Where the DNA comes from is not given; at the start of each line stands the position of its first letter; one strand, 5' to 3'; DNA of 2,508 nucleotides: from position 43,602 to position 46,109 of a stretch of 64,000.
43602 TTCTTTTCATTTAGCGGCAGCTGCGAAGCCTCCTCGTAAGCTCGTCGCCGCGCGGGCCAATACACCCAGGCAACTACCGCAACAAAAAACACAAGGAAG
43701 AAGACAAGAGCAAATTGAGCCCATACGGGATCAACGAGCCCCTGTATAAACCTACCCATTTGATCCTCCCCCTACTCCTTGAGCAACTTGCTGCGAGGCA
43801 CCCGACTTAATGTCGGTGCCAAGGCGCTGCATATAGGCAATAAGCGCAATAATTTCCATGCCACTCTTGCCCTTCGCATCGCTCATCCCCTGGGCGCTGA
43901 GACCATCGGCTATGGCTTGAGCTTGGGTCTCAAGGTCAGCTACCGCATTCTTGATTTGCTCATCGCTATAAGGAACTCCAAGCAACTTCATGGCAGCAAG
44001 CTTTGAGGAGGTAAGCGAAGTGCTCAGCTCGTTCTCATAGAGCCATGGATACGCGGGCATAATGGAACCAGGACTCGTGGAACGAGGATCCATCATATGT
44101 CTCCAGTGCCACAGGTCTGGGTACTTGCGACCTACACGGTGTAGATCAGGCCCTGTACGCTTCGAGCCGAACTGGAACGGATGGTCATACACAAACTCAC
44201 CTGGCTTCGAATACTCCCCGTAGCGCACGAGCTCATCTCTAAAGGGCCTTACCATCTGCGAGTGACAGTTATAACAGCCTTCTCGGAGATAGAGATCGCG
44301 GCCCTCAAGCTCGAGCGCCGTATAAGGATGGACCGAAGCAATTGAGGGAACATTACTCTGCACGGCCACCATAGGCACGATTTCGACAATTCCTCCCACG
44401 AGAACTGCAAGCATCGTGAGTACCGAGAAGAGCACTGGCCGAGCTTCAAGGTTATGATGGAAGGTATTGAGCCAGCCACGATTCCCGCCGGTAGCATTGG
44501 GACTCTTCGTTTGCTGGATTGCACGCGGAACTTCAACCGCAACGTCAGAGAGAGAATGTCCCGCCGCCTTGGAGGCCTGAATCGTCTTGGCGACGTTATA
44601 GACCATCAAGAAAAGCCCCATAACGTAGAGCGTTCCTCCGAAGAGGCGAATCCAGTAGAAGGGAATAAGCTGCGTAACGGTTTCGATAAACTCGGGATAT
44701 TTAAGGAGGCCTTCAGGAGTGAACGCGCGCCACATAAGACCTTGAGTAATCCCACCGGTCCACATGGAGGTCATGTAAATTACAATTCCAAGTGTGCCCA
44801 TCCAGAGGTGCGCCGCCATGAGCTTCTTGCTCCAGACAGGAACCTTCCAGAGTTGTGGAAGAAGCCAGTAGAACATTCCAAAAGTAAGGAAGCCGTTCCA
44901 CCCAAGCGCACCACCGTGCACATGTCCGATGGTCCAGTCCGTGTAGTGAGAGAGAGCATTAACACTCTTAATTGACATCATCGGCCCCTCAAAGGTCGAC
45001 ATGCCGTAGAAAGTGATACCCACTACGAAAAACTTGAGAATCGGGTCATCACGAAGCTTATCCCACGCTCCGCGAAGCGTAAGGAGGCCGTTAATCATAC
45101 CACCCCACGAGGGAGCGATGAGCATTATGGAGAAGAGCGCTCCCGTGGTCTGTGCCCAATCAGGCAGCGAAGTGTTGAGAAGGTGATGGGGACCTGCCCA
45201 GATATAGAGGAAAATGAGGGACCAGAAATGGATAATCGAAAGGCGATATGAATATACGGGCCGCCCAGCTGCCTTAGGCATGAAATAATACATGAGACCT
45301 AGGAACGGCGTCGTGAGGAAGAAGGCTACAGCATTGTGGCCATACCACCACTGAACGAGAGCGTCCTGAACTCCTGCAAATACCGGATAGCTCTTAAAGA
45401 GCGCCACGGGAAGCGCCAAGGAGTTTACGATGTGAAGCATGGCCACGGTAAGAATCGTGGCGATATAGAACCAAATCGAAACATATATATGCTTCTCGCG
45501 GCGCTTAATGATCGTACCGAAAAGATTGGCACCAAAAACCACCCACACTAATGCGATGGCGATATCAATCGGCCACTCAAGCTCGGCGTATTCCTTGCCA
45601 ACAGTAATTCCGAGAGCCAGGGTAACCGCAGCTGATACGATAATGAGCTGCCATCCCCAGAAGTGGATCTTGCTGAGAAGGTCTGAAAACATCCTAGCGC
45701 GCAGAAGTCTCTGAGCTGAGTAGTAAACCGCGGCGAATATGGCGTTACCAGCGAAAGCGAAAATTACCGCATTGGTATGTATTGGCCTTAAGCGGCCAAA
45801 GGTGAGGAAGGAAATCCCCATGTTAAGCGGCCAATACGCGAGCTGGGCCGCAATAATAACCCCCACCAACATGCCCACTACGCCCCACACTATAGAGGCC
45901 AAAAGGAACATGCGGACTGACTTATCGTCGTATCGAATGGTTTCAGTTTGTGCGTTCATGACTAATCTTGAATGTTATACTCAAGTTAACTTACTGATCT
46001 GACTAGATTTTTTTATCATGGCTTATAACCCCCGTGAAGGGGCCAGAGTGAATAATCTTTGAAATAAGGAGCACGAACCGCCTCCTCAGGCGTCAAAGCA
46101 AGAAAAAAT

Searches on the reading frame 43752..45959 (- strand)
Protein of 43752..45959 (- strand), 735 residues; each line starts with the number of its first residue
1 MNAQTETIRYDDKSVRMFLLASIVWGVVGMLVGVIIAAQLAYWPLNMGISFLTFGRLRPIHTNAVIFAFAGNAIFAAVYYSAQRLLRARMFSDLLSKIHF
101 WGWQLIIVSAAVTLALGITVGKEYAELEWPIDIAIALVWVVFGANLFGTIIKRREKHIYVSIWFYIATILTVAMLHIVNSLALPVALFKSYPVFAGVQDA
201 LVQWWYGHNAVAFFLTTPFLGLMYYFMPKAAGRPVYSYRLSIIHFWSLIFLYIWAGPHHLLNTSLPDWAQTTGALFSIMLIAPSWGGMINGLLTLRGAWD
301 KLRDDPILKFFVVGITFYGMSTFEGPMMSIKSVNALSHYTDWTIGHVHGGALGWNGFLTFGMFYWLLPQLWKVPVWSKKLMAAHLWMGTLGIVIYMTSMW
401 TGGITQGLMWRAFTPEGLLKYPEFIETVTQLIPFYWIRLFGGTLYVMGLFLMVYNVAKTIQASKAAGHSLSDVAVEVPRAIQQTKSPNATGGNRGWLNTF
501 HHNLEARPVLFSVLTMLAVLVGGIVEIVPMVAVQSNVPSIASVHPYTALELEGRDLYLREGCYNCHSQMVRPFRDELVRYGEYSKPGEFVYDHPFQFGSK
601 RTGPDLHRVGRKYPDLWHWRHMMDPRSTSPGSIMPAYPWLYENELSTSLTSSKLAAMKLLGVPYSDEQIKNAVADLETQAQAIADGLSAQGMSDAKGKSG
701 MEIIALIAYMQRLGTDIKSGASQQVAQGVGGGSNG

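Call 13: search_protein_families(library=pfam, proteins=[window:43752-45959:-], max_evalue=0.00001)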
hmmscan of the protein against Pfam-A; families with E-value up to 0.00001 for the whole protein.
window:43752-45959:- (735 aa): 2 families
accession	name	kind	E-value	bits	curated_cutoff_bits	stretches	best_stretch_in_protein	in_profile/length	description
PF00115.25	COX1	-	3.5e-120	402.2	34.8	1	15-444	3-436/436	Cytochrome C and Quinol oxidase polypeptide I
PF02433.20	FixO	-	6.4e-96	320.5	29.6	1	501-717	1-219/219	Cytochrome C oxidase, mono-heme subunit/FixO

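Call 53: search_dna_similar(query=window:43752-45959:-, collection=plasmids, mode=protein, max_evalue=1e-20, max_rows=12)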
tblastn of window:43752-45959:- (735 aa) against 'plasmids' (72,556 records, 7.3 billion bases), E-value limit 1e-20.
Records with a match: 499; places in all: 646; records where one place covers at least 80% of the query: 458.
Best place of each record, by identity: 60-80% 2; <60% 497.
By first word of the organism name: Rhizobium 177; Ralstonia 117; Sinorhizobium 77; Sphingobium 23; Mesorhizobium 12; Paracoccus 10; Sulfitobacter 10; Shinella 8; Paraburkholderia 7; Vibrio 3; and 45 more.
By predicted mobility (MOB-suite, as given by PLSDB): conjugative 209; non-mobilizable 168; mobilizable 122.
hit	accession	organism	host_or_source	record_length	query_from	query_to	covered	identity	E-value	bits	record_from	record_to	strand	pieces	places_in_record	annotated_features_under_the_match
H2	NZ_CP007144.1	Hymenobacter swuensis DY53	-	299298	2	718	98%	63.2%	0e+0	907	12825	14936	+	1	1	ccoN: cytochrome-c oxidase, cbb3-type subunit I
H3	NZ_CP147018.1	Bernardetia sp. Wsw4-3y2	Red alga,Red algae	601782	4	718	97%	62.7%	0e+0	879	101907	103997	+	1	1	ccoN: cytochrome-c oxidase, cbb3-type subunit I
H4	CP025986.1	Ralstonia solanacearum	Cucurbita maxima,culture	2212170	2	718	98%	53.5%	0e+0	730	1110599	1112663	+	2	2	ccoN: cytochrome-c oxidase, cbb3-type subunit I | ccoO: cytochrome-c oxidase, cbb3-type subunit II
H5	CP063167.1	Variovorax paradoxus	-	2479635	5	718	97%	53.6%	0e+0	721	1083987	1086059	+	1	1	ccoN: cytochrome-c oxidase, cbb3-type subunit I | ccoO: cytochrome-c oxidase, cbb3-type subunit II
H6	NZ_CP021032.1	Rhizobium sp. NXC14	Phaseolus vulgaris,cell culture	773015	10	715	96%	54.3%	0e+0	743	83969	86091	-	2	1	ccoN: cytochrome-c oxidase, cbb3-type subunit I | ccoO: cytochrome-c oxidase, cbb3-type subunit II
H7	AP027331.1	Sphingobium sp. TomTYG65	-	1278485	9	715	96%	54.0%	0e+0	746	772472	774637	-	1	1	cytochrome c oxidase, cbb3-type subunit I | fixO: cytochrome c oxidase, cbb3-type subunit II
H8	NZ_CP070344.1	Variovorax sp. PDNC026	cell culture,Plastic debris in ...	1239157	10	718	94%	55.3%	0e+0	759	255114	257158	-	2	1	none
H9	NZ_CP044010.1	Rhizobium sp. BG6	Prosopis cineraria,pure bacterial ...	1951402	2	715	94%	54.9%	0e+0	724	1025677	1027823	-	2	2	none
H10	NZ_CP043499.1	Rhizobium grahamii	Prosopis cineraria,pure bacterial ...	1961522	2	715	94%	54.9%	0e+0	724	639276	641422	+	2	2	none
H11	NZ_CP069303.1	Shinella sp. PSBB067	monoisolate,Minnesota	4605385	10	715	96%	54.0%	4e-151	696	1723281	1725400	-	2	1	none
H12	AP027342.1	Sphingobium sp. TomTYG74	-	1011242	9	715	96%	53.9%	0e+0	742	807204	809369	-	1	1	cytochrome c oxidase, cbb3-type subunit I | fixO: cytochrome c oxidase, cbb3-type subunit II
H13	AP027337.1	Sphingobium sp. TomTYG72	-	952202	5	715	97%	53.5%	0e+0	735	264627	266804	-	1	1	cytochrome c oxidase, cbb3-type subunit I | fixO: cytochrome c oxidase, cbb3-type subunit II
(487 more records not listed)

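Call 54: search_protein_families(library=ncbifam, proteins=[window:43752-45959:-], max_evalue=0.00001)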
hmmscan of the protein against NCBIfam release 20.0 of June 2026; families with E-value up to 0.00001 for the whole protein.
window:43752-45959:- (735 aa): 6 families
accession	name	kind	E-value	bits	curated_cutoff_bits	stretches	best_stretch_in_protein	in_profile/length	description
NF011053.0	PRK14485.1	subfamily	0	1231.3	1080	1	3-724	3-710/716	putative bifunctional cbb3-type cytochrome c oxidase subunit I/II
TIGR00780.1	ccoN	equivalog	6e-203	675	583.15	1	10-469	3-467/474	cytochrome-c oxidase, cbb3-type subunit I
NF011055.0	PRK14487.1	subfamily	2.7e-83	278.6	218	1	499-723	5-208/212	cbb3-type cytochrome c oxidase subunit II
TIGR00781.1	ccoO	equivalog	2.5e-76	256.4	200.65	1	501-720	1-227/232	cytochrome-c oxidase, cbb3-type subunit II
NF011054.0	PRK14486.1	equivalog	7.6e-67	225.9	447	1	504-726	5-199/294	putative bifunctional cbb3-type cytochrome c oxidase subunit II/cytochrome c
TIGR02891.1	CtaD_CoxA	equivalog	1.7e-06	27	670.75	0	16-467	12-476/504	cytochrome c oxidase subunit I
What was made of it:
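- Tried and rejected: That is not decisive (calls 53, 54).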
